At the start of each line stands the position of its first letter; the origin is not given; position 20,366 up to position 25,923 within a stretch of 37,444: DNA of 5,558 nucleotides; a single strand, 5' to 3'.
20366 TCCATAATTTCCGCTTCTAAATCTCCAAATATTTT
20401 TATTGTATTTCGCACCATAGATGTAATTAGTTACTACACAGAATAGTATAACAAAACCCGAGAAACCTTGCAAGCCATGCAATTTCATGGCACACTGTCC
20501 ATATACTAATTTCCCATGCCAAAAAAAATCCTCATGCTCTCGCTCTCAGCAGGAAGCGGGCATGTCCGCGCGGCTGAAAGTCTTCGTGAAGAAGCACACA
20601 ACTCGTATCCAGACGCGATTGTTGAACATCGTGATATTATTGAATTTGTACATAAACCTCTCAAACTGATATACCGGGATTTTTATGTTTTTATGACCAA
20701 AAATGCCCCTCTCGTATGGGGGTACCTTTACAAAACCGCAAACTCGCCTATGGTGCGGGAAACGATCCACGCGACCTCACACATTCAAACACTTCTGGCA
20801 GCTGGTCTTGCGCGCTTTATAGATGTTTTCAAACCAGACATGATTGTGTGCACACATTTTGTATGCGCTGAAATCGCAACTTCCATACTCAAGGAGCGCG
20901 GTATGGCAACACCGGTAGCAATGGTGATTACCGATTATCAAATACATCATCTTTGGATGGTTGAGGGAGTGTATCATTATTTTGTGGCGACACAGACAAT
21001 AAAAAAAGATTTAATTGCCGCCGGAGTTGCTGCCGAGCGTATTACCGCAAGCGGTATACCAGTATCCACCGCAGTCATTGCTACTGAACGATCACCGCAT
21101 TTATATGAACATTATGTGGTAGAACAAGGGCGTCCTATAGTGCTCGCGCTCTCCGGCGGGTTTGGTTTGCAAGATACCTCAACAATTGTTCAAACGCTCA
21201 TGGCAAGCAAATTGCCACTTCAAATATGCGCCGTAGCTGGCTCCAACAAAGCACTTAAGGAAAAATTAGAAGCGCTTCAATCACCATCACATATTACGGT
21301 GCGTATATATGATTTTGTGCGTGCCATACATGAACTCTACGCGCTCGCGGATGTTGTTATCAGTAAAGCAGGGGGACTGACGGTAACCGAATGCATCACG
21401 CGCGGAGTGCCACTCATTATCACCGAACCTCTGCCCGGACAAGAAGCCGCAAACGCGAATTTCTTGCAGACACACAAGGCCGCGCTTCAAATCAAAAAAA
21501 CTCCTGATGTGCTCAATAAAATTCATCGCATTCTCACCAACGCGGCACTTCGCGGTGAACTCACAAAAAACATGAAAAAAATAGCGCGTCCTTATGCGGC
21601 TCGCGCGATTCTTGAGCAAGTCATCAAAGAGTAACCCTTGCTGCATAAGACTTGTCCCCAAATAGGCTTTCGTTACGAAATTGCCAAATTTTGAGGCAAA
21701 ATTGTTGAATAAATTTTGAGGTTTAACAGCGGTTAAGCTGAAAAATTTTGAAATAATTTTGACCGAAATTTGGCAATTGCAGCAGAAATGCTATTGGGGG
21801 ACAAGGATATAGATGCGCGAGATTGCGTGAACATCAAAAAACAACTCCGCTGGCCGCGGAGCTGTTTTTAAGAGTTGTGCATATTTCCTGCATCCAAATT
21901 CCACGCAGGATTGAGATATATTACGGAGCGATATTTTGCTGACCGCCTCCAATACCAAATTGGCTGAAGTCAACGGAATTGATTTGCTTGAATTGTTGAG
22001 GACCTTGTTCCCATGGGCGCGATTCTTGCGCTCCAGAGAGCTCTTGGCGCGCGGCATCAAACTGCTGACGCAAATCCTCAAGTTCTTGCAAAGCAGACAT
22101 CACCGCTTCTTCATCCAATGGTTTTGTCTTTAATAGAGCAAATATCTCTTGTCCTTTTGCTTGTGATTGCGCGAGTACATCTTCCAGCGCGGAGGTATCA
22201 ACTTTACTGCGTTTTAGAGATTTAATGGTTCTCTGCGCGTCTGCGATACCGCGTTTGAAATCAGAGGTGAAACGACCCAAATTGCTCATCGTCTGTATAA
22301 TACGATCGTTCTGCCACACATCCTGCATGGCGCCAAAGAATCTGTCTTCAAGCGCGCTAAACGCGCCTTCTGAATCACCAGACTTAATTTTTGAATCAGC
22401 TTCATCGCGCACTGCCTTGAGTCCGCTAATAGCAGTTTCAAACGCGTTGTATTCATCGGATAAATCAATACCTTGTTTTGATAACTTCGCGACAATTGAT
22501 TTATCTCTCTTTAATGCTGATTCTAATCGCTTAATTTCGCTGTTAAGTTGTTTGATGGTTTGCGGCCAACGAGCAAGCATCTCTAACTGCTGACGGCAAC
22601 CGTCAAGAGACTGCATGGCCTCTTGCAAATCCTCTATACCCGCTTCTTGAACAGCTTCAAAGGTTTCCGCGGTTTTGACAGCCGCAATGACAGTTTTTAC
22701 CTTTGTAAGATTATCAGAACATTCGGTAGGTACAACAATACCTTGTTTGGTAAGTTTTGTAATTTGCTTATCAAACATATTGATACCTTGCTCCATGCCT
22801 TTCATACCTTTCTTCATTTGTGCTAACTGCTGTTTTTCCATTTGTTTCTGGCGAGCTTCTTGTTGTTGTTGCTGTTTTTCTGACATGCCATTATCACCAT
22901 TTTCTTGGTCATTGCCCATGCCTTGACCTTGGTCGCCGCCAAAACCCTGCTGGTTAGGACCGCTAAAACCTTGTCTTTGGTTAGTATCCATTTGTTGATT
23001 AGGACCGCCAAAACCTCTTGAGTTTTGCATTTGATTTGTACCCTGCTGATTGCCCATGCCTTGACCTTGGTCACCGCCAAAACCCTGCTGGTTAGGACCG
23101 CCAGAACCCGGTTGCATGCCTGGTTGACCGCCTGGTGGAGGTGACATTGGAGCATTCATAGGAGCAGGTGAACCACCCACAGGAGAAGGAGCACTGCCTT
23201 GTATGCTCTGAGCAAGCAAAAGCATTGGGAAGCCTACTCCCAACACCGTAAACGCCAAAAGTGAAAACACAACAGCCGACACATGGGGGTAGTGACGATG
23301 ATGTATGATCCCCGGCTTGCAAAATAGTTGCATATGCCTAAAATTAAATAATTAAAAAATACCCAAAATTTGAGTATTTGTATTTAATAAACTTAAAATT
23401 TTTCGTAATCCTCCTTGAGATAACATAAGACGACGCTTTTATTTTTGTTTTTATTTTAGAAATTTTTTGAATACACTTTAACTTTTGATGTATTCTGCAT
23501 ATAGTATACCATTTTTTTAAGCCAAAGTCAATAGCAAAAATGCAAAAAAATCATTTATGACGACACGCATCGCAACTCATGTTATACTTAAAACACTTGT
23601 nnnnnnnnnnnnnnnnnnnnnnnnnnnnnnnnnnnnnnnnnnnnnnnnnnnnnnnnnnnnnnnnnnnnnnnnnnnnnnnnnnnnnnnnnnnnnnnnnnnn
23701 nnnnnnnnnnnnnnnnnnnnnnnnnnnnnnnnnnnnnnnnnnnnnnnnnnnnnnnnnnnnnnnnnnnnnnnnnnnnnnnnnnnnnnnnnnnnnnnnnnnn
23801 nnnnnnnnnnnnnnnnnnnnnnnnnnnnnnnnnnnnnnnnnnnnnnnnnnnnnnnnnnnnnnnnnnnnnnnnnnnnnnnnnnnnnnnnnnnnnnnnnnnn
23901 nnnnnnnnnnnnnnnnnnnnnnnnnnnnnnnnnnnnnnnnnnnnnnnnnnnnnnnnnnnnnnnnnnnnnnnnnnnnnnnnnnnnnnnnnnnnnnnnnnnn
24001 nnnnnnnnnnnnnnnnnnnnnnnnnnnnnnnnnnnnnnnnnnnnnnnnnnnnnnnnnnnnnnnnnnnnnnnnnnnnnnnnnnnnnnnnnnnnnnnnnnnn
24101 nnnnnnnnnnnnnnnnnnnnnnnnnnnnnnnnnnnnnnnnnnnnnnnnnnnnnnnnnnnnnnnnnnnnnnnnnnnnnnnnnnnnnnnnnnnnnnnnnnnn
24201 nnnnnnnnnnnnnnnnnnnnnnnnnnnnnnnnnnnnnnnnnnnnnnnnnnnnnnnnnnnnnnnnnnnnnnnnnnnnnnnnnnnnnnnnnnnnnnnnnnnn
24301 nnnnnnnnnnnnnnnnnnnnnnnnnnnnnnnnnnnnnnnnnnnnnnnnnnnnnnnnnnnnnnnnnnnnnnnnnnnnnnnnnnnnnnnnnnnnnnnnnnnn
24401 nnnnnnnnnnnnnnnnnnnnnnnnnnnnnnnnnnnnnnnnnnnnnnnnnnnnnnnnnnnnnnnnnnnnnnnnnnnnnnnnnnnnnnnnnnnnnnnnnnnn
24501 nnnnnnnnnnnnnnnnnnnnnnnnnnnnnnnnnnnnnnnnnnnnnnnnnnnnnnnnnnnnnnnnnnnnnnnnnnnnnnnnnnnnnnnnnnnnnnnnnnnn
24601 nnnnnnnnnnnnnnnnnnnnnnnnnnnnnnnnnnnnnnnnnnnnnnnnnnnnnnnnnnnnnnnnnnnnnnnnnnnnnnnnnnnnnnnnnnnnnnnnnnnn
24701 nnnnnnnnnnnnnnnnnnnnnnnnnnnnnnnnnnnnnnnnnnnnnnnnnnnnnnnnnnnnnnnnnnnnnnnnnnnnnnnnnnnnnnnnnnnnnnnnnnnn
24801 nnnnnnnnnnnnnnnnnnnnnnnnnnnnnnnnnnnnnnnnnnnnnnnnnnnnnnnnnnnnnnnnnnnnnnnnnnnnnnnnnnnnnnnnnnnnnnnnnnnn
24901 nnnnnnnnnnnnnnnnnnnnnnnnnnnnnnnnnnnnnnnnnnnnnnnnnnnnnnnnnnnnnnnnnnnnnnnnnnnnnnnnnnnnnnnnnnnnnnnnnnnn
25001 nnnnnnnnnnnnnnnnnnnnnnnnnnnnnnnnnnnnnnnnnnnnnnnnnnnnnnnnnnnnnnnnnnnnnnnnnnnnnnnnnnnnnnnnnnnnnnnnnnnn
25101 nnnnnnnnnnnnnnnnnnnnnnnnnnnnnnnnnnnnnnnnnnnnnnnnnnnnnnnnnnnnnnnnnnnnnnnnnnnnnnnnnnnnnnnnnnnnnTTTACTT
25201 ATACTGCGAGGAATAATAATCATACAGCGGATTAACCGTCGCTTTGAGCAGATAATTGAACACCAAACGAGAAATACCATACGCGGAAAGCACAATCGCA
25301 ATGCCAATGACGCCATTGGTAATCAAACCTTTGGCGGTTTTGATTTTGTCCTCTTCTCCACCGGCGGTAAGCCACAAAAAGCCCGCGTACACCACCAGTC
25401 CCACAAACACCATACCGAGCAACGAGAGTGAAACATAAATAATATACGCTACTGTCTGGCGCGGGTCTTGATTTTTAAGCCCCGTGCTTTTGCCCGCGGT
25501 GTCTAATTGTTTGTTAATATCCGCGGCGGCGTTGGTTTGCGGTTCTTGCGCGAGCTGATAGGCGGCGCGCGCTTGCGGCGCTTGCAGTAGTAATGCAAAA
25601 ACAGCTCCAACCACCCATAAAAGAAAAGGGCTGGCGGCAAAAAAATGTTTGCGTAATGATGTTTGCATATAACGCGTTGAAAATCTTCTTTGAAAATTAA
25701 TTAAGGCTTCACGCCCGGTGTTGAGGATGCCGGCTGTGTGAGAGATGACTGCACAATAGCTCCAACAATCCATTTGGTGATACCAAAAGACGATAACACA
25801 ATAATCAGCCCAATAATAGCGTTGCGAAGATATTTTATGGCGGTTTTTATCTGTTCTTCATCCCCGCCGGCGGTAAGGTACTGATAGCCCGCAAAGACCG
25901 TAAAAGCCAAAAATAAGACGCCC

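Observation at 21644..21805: Hairpin arms co-vary between subfamilies while the apex stays fixed, which is the opposite of the usual MITE pattern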

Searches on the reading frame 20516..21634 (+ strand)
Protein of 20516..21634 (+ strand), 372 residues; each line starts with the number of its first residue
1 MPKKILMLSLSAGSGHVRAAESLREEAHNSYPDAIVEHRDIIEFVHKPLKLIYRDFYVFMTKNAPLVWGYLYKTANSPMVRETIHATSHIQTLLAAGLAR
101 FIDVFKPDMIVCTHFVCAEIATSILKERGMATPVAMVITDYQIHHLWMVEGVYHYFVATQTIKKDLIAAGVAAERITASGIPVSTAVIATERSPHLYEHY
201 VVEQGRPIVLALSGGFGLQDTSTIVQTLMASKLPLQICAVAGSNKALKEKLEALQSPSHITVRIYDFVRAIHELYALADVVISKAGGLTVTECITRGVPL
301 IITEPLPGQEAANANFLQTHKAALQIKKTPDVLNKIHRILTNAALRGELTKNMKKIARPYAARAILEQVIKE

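Call 24: search_protein_families(library=pfam, proteins=[window:20516-21634:+])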
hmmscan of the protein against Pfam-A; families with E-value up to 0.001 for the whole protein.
window:20516-21634:+ (372 aa): 3 families
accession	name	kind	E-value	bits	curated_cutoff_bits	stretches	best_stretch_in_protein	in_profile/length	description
PF06925.17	MGDG_synth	-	3.3e-28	99.3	25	1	16-183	1-169/169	Monogalactosyldiacylglycerol (MGDG) synthase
PF04101.22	Glyco_tran_28_C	-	1.1e-11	45.5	22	1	230-356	27-153/166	Glycosyltransferase family 28 C-terminal domain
PF00534.26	Glycos_transf_1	-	2.5e-06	27.6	26.4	1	233-355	45-171/172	Glycosyl transferases group 1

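Call 36: find_encoding_contigs(protein=window:20516-21634:+, flank=10000, max_places=10)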
Protein window:20516-21634:+ (372 aa): no gene with exactly this product is on record in the collection.

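Call 37: find_homologous_proteins(query=window:20516-21634:+, max_evalue=1e-30)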
Query window:20516-21634:+ (372 aa): 235 proteins with E <= 1e-30 among 8000 candidates; the best 120 are listed.
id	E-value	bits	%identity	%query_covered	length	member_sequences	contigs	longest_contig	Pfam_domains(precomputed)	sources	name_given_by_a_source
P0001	6.2e-237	803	100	98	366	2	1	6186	PF00534.27,PF04101.23,PF06925.18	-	-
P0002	1.1e-183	628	75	100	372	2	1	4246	PF00534.27,PF04101.23,PF06925.18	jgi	-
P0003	7.8e-178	609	71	100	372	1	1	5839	PF00534.27,PF04101.23,PF06925.18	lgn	-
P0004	8.6e-175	599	71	100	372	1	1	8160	PF00534.27,PF04101.23,PF06925.18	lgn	-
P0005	1.1e-170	585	70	100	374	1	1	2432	PF00534.27,PF04101.23,PF06925.18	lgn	-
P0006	8.4e-155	533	64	99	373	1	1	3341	PF00534.27,PF04101.23,PF06925.18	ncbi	-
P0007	1.2e-151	523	62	100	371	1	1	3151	PF00534.27,PF04101.23,PF06925.18,PF13692.13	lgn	-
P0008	1.4e-65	240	35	97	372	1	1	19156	PF04101.23,PF06925.18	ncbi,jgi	-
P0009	7.8e-64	234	36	99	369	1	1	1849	PF00534.27,PF04101.23,PF06925.18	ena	-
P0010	3.7e-63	232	35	99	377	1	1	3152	PF04101.23,PF06925.18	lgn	-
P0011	4.6e-63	231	34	99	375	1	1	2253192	PF00534.27,PF04101.23,PF02350.26,PF06925.18,PF13692.13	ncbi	-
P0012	4.8e-63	231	35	99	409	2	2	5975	PF04101.23,PF06925.18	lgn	-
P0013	2.4e-62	229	34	98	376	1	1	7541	PF04101.23,PF06925.18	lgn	-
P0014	2.6e-62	229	35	90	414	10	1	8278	PF00534.27,PF04101.23,PF06925.18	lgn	-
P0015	6.0e-62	228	36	87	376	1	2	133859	PF04101.23,PF06925.18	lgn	-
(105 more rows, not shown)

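Call 38: find_encoding_contigs(protein=P0001, flank=10000, max_places=6)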
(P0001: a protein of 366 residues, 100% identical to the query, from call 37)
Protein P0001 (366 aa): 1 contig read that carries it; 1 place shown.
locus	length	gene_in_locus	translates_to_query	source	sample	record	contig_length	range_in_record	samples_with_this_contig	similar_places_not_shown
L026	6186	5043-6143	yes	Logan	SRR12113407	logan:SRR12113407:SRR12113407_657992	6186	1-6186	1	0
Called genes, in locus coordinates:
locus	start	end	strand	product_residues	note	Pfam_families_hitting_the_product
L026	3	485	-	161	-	?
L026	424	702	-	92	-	PF11666:DUF2933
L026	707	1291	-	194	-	-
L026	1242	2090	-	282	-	PF00085:Thioredoxin (faint)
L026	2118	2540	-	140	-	-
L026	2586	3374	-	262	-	-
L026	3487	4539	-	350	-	PF05569:Peptidase_M56, PF01435:Peptidase_M48 (faint)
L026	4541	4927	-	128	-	PF03965:Penicillinase_R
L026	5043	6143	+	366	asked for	PF06925:MGDG_synth, PF00534:Glycos_transf_1 (weak), PF04101:Glyco_tran_28_C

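Call 39: find_encoding_contigs(protein=P0002, flank=10000, max_places=6)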
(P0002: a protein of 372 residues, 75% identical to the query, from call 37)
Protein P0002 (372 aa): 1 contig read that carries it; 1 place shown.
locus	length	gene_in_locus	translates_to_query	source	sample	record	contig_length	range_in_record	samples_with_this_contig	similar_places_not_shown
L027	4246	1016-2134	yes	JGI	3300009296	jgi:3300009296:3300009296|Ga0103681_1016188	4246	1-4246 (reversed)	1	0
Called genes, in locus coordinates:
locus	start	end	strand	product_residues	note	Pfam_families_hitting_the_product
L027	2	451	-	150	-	?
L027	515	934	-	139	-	-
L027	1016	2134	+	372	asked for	PF06925:MGDG_synth, PF00534:Glycos_transf_1, PF04101:Glyco_tran_28_C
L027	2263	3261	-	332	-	-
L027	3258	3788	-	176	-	-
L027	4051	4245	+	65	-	?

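Call 40: find_encoding_contigs(protein=P0004, flank=10000, max_places=6)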
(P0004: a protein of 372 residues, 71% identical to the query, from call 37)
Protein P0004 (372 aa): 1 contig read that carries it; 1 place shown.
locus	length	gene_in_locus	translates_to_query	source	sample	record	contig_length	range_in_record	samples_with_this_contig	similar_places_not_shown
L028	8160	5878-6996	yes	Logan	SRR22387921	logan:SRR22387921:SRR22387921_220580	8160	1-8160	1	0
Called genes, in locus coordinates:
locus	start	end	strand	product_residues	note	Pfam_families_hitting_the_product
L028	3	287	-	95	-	?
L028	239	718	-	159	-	-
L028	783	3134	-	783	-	PF00403:HMA, PF00122:E1-E2_ATPase, PF00702:Hydrolase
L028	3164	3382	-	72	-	PF00403:HMA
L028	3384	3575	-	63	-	-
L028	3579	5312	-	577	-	PF00403:HMA, PF13386:DsbD_2, PF13473:Cupredoxin_1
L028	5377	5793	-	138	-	-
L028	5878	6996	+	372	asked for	PF06925:MGDG_synth, PF00534:Glycos_transf_1 (weak), PF04101:Glyco_tran_28_C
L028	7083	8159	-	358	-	?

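Call 41: find_encoding_contigs(protein=P0003, flank=10000, max_places=6)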
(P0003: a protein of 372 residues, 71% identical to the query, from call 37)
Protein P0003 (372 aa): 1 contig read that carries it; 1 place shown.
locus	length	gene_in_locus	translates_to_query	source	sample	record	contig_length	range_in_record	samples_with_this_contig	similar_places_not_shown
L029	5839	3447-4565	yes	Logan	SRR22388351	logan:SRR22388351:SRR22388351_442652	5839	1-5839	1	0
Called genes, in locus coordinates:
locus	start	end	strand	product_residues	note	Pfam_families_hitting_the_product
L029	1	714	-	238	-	?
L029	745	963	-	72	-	PF00403:HMA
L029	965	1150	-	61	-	-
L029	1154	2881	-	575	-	PF00403:HMA, PF13386:DsbD_2, PF13473:Cupredoxin_1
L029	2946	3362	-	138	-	-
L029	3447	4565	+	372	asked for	PF06925:MGDG_synth, PF00534:Glycos_transf_1, PF04101:Glyco_tran_28_C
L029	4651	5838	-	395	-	?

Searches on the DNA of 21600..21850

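Call 19: search_rna_families(source=window, start=21600, end=21850, threshold=evalue, max_evalue=10)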
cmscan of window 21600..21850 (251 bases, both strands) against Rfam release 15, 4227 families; matches with E-value up to 10: 16.
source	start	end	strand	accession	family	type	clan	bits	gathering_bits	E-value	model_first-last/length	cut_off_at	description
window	21649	21805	-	RF04127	MIR8007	Gene; miRNA;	-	32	195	0.00014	1-226/226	no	MIR8007 microRNA precursor family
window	21647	21809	+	RF04205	MIR2606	Gene; miRNA;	-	26.7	139.7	0.042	1-165/165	no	MIR2606 microRNA precursor family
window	21666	21791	+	RF04213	MIR7807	Gene; miRNA;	-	26.5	90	0.0018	1-134/134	no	MIR7807 microRNA precursor family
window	21646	21807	+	RF04209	MIR7533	Gene; miRNA;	-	24.9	230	0.0032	1-249/249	no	MIR7533 microRNA precursor family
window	21653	21803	-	RF04205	MIR2606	Gene; miRNA;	-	23.9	139.7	0.17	1-165/165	no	MIR2606 microRNA precursor family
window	21682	21775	-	RF03694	mir-266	Gene; miRNA;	-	22.2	80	0.04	1-83/83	no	mir-266 microRNA precursor family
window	21681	21776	+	RF03694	mir-266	Gene; miRNA;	-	20.7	80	0.098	1-83/83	no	mir-266 microRNA precursor family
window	21671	21782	+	RF04211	MIR5185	Gene; miRNA;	-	20.6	101.7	0.087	1-111/111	no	MIR5185 microRNA precursor family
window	21655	21754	+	RF02821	V_IGR5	Gene; sRNA;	-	18.7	75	1.1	1-114/114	no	Vibrio RNA IGR5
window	21651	21805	-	RF04209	MIR7533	Gene; miRNA;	-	18.3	230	0.13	32-218/249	no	MIR7533 microRNA precursor family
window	21625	21758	-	RF00025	Telomerase-cil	Gene;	CL00004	16.8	52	2.2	1-165/165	no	Ciliate telomerase RNA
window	21697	21752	+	RF01585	snoR07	Gene; snRNA; snoRNA; CD-box;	-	16.5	44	6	1-88/88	no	small nucleolar RNA snoR07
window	21651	21807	+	RF04127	MIR8007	Gene; miRNA;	-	15.9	195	0.72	1-226/226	no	MIR8007 microRNA precursor family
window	21698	21760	+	RF01018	mir-569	Gene; miRNA;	-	14.9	110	4.6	1-95/95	no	mir-569 microRNA precursor family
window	21674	21741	+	RF00198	SL1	Gene;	CL00020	14.7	75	2.8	1-103/103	no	SL1 RNA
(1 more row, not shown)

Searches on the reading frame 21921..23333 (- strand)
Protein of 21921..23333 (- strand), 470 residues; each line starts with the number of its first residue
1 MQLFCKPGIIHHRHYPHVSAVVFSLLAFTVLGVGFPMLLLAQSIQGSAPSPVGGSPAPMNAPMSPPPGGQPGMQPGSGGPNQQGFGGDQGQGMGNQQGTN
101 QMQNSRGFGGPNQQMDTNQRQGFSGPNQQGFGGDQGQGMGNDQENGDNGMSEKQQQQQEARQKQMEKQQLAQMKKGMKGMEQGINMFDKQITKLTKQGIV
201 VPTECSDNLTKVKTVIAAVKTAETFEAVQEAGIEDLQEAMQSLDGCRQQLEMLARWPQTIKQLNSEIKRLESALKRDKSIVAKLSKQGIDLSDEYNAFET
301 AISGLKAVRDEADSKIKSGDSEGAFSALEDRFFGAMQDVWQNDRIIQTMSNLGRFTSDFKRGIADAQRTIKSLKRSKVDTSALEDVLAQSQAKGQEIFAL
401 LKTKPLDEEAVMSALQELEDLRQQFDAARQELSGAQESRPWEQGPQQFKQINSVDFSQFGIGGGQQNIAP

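Call 24: search_protein_families(library=pfam, proteins=[window:21921-23333:-])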
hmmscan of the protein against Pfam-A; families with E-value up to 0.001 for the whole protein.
window:21921-23333:- (470 aa): 0 families

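Call 46: search_protein_families(library=pfam, proteins=[window:21921-23333:-], max_evalue=0.01)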
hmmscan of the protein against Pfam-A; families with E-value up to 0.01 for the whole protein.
window:21921-23333:- (470 aa): 2 families
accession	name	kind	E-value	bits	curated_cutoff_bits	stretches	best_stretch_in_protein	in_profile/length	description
PF13801.11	Metal_resist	-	0.0016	19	29.2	1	382-431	60-109/125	Heavy-metal resistance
PF23100.1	DUF2096_N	-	0.0094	16.8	26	0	189-254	10-71/96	DUF2096 N-terminal four-helical bundle domain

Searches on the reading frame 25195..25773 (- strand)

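Call 73: search_protein_families(library=pfam, proteins=[window:25195-25773:-], max_evalue=0.0001)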
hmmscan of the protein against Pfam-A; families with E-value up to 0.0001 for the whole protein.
window:25195-25773:- (192 aa): 1 family
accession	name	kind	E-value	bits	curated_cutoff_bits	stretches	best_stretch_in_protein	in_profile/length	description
PF18895.5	T4SS_pilin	-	8.2e-08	32.7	26.6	1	106-170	6-70/71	Type IV secretion system pilin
